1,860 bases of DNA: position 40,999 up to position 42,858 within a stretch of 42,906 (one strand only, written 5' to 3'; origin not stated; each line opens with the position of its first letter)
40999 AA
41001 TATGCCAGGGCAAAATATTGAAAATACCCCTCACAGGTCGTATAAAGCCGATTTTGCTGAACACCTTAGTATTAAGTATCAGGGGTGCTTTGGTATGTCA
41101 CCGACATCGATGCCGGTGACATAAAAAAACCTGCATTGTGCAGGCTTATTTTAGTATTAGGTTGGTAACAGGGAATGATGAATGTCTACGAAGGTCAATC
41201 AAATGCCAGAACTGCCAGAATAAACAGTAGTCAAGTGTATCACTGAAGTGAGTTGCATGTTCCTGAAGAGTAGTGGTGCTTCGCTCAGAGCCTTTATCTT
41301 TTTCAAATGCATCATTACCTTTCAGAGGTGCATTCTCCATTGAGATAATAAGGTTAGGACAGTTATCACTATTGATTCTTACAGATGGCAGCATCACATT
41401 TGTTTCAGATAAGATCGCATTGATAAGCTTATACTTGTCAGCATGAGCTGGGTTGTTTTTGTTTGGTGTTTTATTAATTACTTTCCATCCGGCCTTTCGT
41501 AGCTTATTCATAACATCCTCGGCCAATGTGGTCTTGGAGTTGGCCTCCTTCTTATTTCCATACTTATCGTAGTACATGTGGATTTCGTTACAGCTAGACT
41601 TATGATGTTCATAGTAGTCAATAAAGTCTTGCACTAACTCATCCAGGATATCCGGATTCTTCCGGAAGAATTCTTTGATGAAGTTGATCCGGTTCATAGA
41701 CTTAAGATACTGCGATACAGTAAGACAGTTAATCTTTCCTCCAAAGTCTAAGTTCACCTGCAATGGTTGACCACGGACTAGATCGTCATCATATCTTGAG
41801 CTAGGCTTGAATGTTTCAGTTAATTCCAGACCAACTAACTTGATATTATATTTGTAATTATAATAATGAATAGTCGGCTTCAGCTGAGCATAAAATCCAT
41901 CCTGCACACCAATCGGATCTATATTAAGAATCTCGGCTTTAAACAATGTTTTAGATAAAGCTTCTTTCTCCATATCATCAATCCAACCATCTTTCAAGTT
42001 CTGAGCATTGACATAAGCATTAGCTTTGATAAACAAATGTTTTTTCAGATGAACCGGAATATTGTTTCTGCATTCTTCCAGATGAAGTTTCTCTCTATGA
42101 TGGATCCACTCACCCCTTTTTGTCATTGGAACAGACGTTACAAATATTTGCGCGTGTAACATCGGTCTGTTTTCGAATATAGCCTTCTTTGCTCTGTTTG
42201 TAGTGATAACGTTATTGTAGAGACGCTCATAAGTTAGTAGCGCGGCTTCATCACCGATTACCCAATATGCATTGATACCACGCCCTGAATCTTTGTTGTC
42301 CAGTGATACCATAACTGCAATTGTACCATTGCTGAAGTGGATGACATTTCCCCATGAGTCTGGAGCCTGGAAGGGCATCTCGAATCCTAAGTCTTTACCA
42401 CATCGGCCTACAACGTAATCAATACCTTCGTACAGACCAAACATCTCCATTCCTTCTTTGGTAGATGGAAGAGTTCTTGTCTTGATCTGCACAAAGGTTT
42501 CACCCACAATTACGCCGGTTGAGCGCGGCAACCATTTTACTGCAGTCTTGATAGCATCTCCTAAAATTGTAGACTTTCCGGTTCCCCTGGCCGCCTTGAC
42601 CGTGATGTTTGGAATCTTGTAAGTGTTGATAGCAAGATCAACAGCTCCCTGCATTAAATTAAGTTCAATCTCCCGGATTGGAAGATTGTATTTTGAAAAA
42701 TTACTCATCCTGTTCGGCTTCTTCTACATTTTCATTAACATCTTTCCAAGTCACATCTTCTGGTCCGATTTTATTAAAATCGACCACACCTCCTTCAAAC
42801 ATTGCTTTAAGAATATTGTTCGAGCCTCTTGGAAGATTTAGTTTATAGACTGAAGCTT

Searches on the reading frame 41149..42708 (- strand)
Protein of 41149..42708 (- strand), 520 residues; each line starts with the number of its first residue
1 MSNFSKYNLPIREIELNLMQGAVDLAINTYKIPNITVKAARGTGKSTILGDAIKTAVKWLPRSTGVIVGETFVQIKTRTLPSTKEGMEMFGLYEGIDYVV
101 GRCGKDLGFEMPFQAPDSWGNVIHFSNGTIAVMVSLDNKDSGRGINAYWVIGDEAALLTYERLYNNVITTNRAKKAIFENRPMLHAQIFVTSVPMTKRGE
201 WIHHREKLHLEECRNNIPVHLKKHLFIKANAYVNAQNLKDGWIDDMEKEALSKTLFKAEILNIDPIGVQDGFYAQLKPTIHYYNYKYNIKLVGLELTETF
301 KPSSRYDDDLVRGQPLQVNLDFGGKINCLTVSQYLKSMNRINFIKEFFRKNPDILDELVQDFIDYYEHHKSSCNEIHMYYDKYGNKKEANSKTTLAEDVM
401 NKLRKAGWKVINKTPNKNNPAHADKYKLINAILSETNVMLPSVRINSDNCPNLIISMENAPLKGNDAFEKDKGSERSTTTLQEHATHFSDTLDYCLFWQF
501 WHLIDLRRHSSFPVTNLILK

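Call 8: search_protein_families(library=phrogs, proteins=[window:41149-42708:-], max_evalue=0.001)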
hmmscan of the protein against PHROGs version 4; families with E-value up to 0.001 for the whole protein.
window:41149-42708:- (520 aa): 1 family
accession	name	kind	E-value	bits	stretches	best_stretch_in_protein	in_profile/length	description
phrog_2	-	head and packaging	6.5e-13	49.3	1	28-388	275-539/807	terminase large subunit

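Call 10: search_protein_families(library=pfam, proteins=[window:41149-42708:-], max_evalue=0.01)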
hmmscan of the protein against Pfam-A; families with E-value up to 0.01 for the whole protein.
window:41149-42708:- (520 aa): 2 families
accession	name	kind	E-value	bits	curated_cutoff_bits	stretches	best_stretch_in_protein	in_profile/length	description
PF13191.12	AAA_16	-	0.00063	20.7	32.6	0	9-64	2-52/167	AAA ATPase domain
PF05127.21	NAT10_TcmA_helicase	-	0.0067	16.8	22.7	0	37-164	2-107/176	RNA cytidine acetyltransferase NAT10/TcmA, helicase domain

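Call 61: search_dna_similar(query=window:41149-42708:-, collection=phages, mode=protein, max_rows=15)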
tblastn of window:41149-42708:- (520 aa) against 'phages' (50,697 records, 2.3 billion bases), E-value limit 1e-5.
Records with a match: 37; places in all: 37; records where one place covers at least 80% of the query: 33.
Best place of each record, by identity: <60% 37.
By first word of the organism name: Flavobacterium 13; Cellulophaga 9; Porphyromonas 7; Bacteriophage 4; Polaribacter 2; Microcystis 2.
By host as written in the record: Cellulophaga sp. HaHaR_3_176 9; - 4; Polaribacter sp. AHE13PA 2; Microcystis sp. 2; Flavobacterium psychrophilum MH1 2; Flavobacterium psychrophilum T23 2; Flavobacterium psychrophilum A2 2; Flavobacterium psychrophilum strain MH1 2; and 10 more.
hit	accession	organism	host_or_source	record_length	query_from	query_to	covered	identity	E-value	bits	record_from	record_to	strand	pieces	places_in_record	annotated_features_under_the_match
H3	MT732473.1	Polaribacter phage Leef_1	Polaribacter sp. AHE13PA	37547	12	519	98%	41.2%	1e-109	364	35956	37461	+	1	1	hypothetical protein (x2)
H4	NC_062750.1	Polaribacter phage Leef_1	Polaribacter sp. AHE13PA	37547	12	519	98%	41.2%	1e-109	364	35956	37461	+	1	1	hypothetical protein (x2)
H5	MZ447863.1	Microcystis phage Mea-Yong924-1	Microcystis sp.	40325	40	498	88%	28.9%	4e-44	173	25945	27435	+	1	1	terminase large subunit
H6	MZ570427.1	Microcystis phage Mae-Yong924-2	Microcystis sp.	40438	40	498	88%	28.9%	4e-44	173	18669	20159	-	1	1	terminase large subunit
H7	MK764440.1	Flavobacterium phage FPSV-F7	Flavobacterium psychrophilum 990512-1/1B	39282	23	501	92%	26.3%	7e-33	139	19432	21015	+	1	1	hypothetical protein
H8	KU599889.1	Flavobacterium phage 1H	Flavobacterium psychrophilum MH1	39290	23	501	92%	26.3%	7e-33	139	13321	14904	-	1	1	hypothetical protein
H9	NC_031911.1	Flavobacterium phage 1H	Flavobacterium psychrophilum MH1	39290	23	501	92%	26.3%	7e-33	139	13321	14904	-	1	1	hypothetical protein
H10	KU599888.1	Flavobacterium phage 23T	Flavobacterium psychrophilum T23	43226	23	501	92%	26.3%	7e-33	139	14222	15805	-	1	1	hypothetical protein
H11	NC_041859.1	Flavobacterium phage 23T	Flavobacterium psychrophilum T23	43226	23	501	92%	26.3%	7e-33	139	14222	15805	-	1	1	hypothetical protein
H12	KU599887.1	Flavobacterium phage 2A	Flavobacterium psychrophilum A2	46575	23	501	92%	26.3%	7e-33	139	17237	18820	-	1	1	hypothetical protein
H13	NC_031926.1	Flavobacterium phage 2A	Flavobacterium psychrophilum A2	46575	23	501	92%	26.3%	7e-33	139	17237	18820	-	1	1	hypothetical protein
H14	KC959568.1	Flavobacterium phage 6H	Flavobacterium psychrophilum strain MH1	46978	23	501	92%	26.3%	7e-33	139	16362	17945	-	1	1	hypothetical protein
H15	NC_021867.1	Flavobacterium phage 6H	Flavobacterium psychrophilum strain MH1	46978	23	501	92%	26.3%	7e-33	139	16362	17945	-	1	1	hypothetical protein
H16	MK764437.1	Flavobacterium phage FPSV-D15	Flavobacterium psychrophilum FPS-D10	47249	23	501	92%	26.3%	7e-33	139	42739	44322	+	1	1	hypothetical protein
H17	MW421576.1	Flavobacterium phage FPSV-D17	Flavobacterium psychrophilum strain ...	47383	23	501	92%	26.3%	7e-33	139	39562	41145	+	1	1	record has no annotation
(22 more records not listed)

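Call 62: find_related_loci(query=window:41149-42708:-, collection=genome_contigs, flank=10000)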
Query window:41149-42708:- (520 aa) in genome_contigs; peptide patterns used: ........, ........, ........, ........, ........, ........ (x = any residue, [..] = any of these).
38 stretches matched a pattern; 4 encode a relative of the query (tblastn E <= 1e-3); 4 distinct loci.
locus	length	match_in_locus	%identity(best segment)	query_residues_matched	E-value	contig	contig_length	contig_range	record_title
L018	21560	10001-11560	93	1-520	0e+0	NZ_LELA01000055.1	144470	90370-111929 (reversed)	Chryseobacterium sp. BGARF1 AB671_contig000055, whole genome shotgun sequence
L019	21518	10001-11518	76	5-519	0e+0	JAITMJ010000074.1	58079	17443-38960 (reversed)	MAG: Flavobacteriaceae bacterium isolate Pmx449_bin11 k119_1139764, whole genome shotgun sequence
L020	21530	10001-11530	74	1-519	0e+0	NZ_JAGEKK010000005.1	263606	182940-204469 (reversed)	Chryseobacterium sp. NFX27 NFX27_5, whole genome shotgun sequence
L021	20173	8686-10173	44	11-515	2e-122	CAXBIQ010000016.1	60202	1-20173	MAG TPA_asm: uncultured Flavobacteriaceae bacterium isolate ERR2762141_binner123_Refined_45 genome assembly, contig: ERZ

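Call 81: search_protein_families(library=pfam, proteins=[L018:15414-17666:+, L020:15252-17351:+], max_evalue=0.01)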
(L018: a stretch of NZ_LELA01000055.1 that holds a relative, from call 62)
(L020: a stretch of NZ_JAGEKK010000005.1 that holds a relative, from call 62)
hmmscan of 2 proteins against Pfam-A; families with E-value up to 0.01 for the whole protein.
L018:15414-17666:+ (751 aa): 1 family
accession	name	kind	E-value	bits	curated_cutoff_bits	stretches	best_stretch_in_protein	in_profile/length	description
PF17210.9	SdrD_B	-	0.0014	19.2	29.7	1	689-732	21-62/112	SdrD B-like domain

L020:15252-17351:+ (700 aa): 1 family
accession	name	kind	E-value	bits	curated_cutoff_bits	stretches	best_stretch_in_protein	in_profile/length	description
PF13472.12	Lipase_GDSL_2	-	4.9e-05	24.3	32.9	1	524-689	14-178/178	GDSL-like Lipase/Acylhydrolase family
